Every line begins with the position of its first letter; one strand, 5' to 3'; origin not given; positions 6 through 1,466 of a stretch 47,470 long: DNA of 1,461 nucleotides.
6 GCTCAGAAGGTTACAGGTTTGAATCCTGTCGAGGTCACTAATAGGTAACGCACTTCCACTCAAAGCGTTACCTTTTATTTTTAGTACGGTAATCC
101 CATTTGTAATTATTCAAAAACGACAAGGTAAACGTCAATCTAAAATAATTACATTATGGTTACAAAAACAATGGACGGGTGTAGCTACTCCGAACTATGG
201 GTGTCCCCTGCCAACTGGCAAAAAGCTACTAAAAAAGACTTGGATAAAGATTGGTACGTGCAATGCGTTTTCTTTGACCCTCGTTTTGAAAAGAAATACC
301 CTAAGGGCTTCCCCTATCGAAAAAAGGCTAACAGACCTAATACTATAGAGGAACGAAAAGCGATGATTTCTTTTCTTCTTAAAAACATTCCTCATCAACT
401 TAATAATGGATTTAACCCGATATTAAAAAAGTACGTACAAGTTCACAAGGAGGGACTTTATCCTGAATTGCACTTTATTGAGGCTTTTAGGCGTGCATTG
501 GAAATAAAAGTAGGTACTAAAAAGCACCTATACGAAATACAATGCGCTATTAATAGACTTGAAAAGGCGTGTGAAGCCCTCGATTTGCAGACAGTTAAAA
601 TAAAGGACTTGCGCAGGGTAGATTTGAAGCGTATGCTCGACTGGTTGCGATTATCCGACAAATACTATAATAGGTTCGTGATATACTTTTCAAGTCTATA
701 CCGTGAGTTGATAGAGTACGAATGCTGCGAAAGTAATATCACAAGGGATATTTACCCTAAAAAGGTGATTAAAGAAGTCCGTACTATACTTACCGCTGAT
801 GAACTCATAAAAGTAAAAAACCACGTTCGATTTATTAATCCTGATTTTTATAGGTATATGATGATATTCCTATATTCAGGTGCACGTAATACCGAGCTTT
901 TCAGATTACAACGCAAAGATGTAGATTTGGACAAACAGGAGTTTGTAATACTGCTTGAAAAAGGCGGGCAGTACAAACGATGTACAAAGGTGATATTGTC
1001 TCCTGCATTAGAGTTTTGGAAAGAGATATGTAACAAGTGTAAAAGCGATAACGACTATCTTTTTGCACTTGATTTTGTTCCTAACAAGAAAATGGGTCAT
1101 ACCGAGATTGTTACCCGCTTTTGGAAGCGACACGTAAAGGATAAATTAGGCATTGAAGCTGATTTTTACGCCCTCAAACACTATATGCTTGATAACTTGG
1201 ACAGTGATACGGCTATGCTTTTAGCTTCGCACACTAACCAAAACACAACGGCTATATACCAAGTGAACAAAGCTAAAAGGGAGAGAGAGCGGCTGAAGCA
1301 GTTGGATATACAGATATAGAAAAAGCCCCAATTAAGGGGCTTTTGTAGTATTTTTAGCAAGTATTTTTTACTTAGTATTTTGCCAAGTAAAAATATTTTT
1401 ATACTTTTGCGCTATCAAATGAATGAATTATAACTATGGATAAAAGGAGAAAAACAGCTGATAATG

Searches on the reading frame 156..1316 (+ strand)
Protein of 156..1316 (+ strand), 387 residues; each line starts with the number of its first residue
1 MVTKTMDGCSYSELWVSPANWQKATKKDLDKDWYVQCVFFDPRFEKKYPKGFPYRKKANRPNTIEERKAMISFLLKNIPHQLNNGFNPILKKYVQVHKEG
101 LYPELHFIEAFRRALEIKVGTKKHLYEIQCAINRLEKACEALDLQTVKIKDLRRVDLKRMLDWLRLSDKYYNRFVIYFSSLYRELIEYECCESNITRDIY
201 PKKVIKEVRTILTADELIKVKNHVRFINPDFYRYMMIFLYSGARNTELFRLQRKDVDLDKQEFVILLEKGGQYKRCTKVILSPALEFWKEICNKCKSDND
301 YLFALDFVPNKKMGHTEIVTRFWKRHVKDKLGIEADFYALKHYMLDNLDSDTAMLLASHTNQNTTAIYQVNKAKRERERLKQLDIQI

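Call 43: search_protein_families(library=pfam, proteins=[window:156-1316:+], max_evalue=0.001)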
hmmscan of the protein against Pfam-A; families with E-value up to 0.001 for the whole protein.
window:156-1316:+ (387 aa): 1 family
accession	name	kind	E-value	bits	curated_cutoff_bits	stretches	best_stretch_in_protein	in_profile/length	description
PF00589.27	Phage_integrase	-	5.5e-09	36.5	27.1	1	233-372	26-169/172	Phage integrase family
